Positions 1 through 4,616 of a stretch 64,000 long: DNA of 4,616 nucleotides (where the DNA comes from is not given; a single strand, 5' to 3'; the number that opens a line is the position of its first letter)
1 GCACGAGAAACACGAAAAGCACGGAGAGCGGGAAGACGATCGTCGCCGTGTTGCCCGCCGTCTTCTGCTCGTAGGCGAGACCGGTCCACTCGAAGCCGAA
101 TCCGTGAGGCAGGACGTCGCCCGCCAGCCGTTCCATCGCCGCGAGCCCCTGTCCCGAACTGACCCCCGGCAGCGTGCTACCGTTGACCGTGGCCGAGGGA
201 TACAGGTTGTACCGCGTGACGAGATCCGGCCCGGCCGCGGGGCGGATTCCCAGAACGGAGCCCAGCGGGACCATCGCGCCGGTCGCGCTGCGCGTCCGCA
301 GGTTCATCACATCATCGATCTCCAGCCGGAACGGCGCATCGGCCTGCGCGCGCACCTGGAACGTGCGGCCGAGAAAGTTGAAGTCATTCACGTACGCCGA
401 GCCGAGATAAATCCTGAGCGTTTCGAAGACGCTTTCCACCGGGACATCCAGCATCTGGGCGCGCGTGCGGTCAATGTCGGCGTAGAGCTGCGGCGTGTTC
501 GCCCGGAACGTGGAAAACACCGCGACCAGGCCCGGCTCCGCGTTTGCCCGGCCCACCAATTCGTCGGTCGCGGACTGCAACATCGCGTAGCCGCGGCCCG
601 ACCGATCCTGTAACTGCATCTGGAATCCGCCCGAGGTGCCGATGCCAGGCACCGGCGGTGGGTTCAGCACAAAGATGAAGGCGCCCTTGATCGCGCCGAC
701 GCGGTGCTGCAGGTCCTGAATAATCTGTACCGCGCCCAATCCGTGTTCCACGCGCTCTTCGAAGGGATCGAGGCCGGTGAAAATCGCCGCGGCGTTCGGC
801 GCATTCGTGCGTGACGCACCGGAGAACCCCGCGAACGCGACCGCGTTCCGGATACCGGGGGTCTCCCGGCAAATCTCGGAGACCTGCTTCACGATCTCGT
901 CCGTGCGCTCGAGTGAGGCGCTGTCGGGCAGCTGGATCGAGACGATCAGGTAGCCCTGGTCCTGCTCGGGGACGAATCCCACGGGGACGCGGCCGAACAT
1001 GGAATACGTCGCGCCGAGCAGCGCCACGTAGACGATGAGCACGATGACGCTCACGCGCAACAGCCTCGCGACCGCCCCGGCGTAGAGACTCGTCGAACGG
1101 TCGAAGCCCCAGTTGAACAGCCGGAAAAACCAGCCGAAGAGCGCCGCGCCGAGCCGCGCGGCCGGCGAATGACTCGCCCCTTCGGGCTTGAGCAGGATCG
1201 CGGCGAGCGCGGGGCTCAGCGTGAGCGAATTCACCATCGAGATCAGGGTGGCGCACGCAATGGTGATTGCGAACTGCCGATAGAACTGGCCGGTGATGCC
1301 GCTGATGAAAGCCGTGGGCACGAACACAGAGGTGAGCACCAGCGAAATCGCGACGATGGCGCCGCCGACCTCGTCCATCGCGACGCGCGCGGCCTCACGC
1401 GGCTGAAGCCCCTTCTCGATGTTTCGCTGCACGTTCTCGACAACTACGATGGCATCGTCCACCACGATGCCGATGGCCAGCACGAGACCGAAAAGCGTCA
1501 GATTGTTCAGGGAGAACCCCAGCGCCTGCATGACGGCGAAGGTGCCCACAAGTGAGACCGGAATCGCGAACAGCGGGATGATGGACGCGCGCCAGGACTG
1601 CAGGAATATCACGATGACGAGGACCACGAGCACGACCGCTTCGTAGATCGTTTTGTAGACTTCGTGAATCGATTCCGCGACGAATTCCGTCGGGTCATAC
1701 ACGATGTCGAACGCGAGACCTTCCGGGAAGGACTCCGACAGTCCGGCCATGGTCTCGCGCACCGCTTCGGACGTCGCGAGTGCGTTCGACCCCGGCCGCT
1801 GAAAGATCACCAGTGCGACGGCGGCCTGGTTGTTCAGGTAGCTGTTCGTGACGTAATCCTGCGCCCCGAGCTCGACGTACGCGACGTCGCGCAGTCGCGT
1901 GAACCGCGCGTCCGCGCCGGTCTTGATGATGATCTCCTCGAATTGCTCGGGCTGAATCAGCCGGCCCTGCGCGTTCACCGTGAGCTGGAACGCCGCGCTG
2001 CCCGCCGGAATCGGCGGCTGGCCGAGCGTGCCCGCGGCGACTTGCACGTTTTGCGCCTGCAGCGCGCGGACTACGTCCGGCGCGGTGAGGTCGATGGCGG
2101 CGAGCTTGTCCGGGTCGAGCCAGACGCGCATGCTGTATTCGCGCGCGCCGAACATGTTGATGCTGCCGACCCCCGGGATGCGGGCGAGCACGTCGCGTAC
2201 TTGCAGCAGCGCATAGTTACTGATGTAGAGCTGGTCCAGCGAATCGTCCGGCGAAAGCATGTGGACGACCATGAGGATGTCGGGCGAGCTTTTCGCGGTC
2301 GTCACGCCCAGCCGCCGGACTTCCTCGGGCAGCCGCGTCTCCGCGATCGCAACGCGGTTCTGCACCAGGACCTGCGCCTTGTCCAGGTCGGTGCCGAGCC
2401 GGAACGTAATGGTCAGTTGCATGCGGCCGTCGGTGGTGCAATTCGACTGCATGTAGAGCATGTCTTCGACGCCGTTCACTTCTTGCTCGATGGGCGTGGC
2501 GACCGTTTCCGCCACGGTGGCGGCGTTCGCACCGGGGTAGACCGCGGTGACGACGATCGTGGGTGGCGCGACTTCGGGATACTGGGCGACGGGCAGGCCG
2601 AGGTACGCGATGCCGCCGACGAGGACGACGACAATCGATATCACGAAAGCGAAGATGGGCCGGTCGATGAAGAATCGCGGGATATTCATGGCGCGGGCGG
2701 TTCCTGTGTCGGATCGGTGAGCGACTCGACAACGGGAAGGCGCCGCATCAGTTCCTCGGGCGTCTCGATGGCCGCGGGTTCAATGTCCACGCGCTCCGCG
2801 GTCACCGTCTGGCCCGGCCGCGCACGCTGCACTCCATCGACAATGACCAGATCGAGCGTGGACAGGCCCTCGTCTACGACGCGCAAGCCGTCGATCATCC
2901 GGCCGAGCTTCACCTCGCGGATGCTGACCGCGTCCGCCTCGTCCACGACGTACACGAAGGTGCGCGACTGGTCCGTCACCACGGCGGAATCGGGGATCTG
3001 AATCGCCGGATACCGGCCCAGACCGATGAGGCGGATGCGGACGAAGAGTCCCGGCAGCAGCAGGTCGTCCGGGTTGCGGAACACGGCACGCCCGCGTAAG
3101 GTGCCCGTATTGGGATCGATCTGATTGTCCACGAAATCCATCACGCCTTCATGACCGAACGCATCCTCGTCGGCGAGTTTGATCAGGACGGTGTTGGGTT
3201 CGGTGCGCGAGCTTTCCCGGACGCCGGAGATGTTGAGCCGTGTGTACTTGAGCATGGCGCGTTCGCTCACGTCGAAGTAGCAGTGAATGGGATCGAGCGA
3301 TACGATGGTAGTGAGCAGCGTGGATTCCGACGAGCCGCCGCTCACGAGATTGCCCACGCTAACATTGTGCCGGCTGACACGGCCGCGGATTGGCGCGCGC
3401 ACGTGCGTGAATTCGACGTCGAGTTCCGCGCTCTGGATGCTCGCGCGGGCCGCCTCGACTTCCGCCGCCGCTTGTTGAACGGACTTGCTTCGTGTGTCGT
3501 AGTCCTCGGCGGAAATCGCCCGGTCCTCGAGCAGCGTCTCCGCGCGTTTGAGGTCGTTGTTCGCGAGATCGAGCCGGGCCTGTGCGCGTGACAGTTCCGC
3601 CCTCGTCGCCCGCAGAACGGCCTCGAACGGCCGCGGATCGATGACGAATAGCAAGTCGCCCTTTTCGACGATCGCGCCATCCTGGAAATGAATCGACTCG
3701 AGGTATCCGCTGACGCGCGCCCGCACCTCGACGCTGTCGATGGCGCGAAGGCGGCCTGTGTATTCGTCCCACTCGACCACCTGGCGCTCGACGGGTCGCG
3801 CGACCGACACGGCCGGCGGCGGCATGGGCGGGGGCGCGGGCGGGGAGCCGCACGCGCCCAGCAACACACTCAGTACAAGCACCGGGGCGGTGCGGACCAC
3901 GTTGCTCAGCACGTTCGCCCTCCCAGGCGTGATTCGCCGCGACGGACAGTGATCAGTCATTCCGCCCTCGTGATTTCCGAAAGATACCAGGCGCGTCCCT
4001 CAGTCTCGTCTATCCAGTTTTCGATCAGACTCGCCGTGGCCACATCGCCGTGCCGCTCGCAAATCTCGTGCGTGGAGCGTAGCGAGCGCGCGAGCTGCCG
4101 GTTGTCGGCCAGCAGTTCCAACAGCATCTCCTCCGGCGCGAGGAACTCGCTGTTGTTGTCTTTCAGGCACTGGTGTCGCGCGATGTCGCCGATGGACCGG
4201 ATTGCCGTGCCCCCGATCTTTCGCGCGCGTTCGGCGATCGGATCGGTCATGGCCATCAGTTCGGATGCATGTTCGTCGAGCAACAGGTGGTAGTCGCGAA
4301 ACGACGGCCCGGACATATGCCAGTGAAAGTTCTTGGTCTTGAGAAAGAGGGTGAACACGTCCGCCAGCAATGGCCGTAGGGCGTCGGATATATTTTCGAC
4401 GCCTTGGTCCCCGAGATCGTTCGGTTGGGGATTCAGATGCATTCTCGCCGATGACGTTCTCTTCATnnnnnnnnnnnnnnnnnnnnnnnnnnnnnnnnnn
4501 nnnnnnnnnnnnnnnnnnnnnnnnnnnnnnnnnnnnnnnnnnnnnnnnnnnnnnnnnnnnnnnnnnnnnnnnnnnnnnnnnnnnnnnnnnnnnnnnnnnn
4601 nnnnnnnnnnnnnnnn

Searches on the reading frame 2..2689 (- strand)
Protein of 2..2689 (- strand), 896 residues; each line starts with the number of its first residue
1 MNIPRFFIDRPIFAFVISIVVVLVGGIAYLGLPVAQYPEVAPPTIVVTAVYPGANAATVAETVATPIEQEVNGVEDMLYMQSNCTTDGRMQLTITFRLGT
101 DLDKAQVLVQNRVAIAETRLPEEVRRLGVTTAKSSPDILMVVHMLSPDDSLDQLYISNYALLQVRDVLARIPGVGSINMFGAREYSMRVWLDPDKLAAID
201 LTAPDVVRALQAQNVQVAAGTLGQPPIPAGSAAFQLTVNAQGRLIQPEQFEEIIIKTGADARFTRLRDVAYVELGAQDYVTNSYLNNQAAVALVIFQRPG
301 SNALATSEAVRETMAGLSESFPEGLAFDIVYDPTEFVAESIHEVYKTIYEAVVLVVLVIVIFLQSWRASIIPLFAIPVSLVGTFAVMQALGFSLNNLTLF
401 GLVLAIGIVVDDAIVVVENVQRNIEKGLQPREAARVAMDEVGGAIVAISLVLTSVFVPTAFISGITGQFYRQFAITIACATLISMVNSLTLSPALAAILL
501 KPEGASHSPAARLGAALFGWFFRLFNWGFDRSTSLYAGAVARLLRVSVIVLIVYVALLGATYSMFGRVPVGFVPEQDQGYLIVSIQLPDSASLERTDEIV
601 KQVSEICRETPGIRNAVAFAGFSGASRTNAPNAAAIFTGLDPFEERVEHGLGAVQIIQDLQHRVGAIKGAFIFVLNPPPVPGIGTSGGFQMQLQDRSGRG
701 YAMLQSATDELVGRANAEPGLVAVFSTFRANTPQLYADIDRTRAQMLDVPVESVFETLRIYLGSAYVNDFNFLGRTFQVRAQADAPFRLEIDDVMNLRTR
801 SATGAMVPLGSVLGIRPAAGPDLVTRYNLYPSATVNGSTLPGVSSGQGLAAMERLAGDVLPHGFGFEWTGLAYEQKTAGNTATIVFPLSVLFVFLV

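Call 81: search_protein_families(library=pfam, proteins=[window:2-2689:-])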
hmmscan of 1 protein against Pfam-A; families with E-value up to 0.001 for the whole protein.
window:2-2689:- (896 aa): 3 families
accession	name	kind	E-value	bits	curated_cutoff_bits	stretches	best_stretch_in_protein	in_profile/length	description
PF00873.25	ACR_tran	-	6.1e-281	935.1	28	1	4-896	2-878/1021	AcrB/AcrD/AcrF family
PF03176.21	MMPL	-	1.9e-11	43.9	20.5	1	346-499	147-302/333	MMPL family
PF02355.23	SecD_SecF_C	-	7e-05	22.7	20.5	1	344-499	33-186/189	Protein export membrane protein SecD/SecF, C-terminal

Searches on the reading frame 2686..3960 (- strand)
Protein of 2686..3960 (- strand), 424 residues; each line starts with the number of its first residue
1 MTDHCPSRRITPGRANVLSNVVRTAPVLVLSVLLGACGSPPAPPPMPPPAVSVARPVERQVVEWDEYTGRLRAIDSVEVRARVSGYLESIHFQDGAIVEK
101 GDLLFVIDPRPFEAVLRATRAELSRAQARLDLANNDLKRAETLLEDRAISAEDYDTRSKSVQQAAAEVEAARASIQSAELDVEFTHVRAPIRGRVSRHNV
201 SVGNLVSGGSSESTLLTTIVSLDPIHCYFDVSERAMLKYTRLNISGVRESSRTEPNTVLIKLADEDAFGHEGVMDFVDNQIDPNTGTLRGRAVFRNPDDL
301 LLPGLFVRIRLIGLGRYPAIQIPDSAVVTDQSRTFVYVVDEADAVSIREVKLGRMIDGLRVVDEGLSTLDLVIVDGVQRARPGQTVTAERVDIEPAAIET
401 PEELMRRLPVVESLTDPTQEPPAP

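Call 48: search_protein_families(library=pfam, proteins=[window:2686-3960:-])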
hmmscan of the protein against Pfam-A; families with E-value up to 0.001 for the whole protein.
window:2686-3960:- (424 aa): 4 families
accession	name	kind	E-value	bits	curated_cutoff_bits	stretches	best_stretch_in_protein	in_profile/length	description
PF16576.10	HlyD_D23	-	2.2e-12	47.1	30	1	77-307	20-214/214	Barrel-sandwich domain of CusB or HlyD membrane-fusion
PF13437.12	HlyD_3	-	4.4e-08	34.3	22.2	0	187-304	2-106/106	HlyD family secretion protein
PF13533.13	Biotin_lipoyl_2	-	2.5e-07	30.8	29.8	1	77-108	1-32/32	Biotin-lipoyl like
PF00364.28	Biotin_lipoyl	-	0.00026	21.2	22.1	0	76-107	42-73/73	Biotin-requiring enzyme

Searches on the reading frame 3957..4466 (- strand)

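Call 48: search_protein_families(library=pfam, proteins=[window:3957-4466:-])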
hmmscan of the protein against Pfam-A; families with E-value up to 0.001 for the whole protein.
window:3957-4466:- (169 aa): 1 family
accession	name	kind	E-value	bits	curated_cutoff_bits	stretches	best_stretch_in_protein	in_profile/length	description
PF00210.30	Ferritin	-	3.2e-26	92.4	24.5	1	28-165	2-135/142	Ferritin-like domain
